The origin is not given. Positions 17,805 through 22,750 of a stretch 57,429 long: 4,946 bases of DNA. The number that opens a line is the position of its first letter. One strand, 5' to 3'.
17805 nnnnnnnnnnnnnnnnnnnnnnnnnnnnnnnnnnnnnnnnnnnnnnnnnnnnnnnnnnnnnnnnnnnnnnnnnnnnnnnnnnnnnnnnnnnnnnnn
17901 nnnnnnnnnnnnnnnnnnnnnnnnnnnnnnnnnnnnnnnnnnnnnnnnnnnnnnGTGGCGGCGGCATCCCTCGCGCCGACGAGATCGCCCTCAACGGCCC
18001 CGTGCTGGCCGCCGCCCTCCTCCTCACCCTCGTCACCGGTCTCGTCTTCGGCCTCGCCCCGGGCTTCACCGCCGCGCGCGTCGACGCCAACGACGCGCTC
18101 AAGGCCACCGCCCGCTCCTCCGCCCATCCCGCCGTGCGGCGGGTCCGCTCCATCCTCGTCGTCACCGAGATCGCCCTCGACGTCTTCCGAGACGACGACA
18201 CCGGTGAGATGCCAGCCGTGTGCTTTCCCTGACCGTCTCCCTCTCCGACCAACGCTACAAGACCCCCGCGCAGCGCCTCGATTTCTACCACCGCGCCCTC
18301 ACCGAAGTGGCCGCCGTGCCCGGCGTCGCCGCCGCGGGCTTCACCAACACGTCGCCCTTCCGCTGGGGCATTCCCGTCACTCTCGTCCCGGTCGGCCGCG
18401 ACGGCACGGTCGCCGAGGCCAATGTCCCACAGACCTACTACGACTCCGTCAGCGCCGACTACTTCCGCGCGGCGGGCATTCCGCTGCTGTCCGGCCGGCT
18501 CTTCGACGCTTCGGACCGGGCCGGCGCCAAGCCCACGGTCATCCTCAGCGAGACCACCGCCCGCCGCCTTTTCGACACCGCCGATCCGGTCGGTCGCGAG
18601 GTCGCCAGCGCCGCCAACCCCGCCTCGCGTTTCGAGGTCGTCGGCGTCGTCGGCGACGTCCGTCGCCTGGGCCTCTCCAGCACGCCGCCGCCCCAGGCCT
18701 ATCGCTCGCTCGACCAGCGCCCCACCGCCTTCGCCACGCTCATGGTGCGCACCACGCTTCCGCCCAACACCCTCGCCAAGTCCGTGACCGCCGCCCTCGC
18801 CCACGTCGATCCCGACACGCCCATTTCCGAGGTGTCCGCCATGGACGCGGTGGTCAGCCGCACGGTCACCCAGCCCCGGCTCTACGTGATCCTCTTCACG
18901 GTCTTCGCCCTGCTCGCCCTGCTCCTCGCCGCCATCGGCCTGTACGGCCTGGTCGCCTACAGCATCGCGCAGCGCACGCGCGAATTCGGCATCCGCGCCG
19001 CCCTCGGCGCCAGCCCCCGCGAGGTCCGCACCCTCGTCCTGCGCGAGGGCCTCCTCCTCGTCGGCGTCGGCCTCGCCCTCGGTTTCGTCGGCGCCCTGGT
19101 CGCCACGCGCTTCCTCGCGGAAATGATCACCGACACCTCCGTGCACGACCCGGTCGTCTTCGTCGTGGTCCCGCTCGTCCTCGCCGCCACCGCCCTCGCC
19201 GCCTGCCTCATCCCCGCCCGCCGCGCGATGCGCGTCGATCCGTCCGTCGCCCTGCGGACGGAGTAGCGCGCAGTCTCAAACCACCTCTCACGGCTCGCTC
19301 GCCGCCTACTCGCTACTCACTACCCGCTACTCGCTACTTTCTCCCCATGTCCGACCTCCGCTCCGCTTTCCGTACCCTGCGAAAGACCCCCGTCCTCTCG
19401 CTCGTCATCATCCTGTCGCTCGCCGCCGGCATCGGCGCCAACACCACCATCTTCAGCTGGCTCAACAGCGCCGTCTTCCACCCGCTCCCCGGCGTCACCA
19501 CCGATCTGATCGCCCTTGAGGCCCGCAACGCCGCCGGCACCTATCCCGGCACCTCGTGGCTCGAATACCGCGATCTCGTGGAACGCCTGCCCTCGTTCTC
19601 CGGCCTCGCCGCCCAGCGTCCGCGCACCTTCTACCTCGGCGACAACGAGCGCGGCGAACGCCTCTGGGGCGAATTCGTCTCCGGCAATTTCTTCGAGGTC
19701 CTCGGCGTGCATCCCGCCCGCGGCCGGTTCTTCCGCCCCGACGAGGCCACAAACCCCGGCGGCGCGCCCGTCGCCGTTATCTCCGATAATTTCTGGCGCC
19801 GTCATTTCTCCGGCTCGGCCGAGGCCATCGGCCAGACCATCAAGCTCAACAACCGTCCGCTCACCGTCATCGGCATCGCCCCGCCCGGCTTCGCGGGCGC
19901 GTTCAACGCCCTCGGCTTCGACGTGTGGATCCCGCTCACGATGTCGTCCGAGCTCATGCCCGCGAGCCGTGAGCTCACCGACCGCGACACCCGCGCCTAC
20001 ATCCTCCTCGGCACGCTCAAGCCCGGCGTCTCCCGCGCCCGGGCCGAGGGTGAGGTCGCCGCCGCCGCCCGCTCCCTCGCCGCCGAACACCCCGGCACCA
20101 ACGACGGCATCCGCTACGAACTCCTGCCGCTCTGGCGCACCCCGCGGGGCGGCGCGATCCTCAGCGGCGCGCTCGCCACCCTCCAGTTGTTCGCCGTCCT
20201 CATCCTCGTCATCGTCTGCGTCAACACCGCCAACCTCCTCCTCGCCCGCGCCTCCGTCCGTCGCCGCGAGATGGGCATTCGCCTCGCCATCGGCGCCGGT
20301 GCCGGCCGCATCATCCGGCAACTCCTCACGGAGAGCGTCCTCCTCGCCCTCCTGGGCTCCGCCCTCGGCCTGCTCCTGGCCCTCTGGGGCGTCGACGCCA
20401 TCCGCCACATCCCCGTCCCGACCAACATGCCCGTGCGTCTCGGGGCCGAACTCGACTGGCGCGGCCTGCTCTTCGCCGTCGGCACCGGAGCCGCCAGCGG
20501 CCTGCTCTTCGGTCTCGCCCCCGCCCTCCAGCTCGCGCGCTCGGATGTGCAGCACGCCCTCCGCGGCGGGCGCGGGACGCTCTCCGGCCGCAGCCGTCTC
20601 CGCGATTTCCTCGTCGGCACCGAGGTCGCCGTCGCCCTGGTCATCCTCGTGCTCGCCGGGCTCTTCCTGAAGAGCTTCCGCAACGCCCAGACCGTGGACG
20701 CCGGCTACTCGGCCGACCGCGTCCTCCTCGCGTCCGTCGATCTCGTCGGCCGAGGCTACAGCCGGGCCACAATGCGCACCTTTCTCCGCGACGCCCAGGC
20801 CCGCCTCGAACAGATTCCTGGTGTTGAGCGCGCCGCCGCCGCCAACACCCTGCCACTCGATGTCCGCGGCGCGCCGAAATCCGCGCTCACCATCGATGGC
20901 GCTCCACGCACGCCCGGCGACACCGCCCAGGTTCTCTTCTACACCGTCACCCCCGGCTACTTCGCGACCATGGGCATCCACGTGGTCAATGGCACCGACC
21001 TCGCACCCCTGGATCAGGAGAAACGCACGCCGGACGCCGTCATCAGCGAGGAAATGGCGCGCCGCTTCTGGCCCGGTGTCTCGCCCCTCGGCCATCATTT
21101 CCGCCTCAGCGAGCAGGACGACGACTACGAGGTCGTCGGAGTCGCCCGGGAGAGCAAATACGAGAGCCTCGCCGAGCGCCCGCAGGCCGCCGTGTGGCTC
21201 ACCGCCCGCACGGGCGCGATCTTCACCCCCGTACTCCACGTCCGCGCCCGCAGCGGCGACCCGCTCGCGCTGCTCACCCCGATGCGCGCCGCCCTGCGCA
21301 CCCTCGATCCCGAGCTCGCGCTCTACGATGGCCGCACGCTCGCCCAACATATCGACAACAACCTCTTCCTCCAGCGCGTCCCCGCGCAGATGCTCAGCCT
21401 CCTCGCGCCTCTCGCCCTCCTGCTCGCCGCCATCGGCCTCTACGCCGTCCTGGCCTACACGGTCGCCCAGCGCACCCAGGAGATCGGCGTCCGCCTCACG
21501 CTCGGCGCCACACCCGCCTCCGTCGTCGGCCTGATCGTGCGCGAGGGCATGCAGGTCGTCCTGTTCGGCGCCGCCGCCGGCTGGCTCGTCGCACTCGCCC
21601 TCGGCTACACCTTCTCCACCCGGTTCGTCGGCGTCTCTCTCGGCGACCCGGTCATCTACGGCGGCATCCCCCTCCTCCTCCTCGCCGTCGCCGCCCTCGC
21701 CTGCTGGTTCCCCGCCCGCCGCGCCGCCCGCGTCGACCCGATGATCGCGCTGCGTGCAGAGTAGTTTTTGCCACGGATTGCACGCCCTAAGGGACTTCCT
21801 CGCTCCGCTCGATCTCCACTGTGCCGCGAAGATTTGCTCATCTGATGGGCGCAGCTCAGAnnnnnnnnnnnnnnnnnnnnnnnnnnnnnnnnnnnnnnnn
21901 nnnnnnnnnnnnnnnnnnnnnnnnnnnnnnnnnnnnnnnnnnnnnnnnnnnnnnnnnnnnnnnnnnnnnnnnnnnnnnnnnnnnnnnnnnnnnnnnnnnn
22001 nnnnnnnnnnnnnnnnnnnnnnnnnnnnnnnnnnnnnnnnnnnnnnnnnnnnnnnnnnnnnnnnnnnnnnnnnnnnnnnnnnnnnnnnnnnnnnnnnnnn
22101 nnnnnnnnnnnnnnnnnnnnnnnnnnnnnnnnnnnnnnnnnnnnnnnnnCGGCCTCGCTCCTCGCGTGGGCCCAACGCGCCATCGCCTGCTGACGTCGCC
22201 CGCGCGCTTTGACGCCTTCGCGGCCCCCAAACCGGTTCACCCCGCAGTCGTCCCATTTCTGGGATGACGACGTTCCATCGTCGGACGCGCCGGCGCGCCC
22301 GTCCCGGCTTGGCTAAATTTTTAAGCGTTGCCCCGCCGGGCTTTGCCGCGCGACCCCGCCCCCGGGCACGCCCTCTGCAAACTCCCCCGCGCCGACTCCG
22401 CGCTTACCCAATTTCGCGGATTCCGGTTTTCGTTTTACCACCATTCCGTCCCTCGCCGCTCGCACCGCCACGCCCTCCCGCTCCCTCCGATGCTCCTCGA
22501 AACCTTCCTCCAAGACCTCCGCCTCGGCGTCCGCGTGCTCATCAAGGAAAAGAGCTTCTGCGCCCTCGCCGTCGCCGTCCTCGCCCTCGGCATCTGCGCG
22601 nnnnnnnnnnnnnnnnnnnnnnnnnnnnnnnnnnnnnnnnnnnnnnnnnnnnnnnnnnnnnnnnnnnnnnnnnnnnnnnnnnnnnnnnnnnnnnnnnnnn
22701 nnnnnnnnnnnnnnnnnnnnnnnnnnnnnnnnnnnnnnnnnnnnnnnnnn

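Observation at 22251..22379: P3: internal sigma54 module splits the permease array into two transcription units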

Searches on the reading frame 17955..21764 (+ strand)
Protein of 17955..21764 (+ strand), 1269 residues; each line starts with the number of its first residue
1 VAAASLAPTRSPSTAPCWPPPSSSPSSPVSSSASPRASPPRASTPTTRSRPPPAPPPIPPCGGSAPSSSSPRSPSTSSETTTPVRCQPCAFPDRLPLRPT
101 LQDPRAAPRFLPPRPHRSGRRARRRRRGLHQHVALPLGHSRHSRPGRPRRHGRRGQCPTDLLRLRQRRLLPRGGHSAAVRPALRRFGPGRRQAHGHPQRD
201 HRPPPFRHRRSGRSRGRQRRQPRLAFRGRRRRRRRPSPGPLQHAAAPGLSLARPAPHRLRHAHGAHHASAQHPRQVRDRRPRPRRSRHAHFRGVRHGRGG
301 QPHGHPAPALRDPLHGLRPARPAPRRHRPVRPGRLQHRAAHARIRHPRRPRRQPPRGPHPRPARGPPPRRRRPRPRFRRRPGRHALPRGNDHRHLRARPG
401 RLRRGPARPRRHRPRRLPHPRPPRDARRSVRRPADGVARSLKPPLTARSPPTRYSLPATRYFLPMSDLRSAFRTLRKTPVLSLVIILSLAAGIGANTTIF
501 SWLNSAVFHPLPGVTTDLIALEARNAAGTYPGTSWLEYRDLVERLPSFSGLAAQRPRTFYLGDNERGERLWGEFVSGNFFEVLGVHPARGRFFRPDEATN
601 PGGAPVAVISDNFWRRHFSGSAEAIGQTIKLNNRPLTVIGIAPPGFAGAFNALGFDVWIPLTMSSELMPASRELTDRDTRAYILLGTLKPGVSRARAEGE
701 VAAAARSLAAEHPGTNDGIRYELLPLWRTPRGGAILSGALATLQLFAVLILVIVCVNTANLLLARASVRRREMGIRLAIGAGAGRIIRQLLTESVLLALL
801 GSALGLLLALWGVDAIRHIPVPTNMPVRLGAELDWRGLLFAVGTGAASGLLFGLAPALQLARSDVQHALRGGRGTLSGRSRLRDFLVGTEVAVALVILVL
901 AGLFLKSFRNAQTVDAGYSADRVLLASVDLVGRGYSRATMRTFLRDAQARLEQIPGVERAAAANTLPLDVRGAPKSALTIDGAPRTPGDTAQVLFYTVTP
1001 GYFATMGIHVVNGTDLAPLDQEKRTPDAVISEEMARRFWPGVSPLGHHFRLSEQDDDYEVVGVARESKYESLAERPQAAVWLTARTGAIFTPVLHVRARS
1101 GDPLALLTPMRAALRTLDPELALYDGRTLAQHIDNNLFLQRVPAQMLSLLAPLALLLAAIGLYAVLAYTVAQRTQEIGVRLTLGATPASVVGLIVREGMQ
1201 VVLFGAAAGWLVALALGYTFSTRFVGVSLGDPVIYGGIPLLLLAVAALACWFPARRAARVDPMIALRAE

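Call 18: search_protein_families(library=pfam, proteins=[window:17955-21764:+])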
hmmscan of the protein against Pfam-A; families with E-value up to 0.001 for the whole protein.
window:17955-21764:+ (1269 aa): 2 families
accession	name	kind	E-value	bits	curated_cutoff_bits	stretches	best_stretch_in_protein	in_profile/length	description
PF12704.14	MacB_PCD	-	2.2e-44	152.7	27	2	482-703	1-206/207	MacB-like periplasmic core domain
PF02687.27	FtsX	-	2.7e-26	92.4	25.5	2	745-863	2-118/120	FtsX-like permease C-terminal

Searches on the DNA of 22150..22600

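Call 43: search_rna_families(source=window, start=22150, end=22600, threshold=evalue, max_evalue=1)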
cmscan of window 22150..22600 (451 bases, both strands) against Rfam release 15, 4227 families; matches with E-value up to 1: 1.
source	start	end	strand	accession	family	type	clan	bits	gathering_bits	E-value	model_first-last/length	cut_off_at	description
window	22262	22346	-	RF03044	Proteo-phage-1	Gene; sRNA;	-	18.1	42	0.79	1-82/82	no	Proteo-phage-1 RNA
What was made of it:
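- On Known RNA leader or riboswitch (Rfam): In 22150-22600 there is only a chance-level hit, E = 0.79, on the minus strand (call 43).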
